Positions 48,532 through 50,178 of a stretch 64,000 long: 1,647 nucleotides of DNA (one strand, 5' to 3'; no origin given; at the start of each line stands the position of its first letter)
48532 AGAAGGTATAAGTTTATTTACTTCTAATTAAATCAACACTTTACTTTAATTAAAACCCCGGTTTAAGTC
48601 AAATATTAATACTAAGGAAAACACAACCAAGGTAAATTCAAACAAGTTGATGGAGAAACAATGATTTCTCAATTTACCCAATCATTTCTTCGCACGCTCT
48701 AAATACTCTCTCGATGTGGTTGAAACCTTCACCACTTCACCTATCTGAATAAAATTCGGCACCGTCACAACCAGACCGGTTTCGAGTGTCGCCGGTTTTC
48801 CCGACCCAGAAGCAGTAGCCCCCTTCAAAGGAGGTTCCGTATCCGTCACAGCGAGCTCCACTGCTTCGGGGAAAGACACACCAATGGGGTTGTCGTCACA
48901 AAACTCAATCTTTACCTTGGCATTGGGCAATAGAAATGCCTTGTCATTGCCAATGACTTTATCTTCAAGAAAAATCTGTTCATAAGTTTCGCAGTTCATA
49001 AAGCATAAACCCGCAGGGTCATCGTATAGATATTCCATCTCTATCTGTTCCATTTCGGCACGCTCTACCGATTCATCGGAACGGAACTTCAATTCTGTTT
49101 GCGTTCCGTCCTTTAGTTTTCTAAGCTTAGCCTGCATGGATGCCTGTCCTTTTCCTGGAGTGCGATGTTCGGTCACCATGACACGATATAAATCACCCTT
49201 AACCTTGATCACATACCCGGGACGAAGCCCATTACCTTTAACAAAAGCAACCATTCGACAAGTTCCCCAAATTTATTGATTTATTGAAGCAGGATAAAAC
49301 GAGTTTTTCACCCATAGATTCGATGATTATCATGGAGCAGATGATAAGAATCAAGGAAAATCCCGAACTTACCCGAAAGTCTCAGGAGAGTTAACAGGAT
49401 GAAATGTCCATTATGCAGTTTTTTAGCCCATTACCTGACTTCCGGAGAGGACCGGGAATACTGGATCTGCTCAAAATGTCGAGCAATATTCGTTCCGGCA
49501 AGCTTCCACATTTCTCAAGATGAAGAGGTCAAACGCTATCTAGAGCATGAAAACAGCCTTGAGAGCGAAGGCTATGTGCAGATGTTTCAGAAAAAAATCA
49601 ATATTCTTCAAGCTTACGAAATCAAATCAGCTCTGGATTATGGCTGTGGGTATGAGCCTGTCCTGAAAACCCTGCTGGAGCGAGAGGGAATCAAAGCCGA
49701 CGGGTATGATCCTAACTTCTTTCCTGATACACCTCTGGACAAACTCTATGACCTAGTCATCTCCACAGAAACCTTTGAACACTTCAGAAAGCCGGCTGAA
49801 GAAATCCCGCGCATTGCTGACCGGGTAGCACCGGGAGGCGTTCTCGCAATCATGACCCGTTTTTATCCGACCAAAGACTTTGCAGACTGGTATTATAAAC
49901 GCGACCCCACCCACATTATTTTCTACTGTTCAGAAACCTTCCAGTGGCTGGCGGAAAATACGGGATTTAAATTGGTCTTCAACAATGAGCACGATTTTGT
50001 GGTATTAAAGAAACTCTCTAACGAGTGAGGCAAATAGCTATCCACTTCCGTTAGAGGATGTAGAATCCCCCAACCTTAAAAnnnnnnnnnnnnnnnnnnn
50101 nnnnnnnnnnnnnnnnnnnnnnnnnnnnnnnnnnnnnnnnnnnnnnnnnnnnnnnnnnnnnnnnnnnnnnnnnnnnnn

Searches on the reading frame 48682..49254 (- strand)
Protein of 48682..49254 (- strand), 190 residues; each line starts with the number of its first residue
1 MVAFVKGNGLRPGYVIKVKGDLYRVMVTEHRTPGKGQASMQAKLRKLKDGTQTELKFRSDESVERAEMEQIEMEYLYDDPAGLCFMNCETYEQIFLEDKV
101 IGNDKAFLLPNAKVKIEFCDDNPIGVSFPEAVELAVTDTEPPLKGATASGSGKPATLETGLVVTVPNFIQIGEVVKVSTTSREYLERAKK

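Call 17: search_protein_families(library=pfam, proteins=[window:48682-49254:-], max_evalue=0.0001)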
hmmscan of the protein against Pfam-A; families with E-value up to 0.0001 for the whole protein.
window:48682-49254:- (190 aa): 3 families
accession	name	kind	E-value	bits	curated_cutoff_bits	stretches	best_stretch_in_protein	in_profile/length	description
PF09285.17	Elong-fact-P_C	-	1.6e-23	82.5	25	1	132-187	1-56/56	Elongation factor P, C-terminal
PF08207.18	EFP_N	-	8.5e-18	64.6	23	1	8-63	3-58/58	Elongation factor P (EF-P) KOW-like domain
PF01132.26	EFP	-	5.7e-16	58.7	27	1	72-124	2-54/54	Elongation factor P (EF-P) OB domain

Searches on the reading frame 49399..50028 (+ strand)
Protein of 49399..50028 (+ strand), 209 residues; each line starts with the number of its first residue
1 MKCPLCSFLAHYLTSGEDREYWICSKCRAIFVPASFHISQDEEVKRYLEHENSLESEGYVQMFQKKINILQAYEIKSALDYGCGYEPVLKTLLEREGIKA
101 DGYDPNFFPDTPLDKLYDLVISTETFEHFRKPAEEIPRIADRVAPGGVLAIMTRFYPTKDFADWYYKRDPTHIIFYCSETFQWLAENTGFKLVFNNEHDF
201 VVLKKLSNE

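Call 17: search_protein_families(library=pfam, proteins=[window:49399-50028:+], max_evalue=0.0001)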
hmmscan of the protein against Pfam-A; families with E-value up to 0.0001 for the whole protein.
window:49399-50028:+ (209 aa): 1 family
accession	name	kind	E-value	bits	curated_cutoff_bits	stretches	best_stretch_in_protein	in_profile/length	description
PF13489.12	Methyltransf_23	-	1.1e-20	74.5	27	1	76-193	24-162/164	Methyltransferase domain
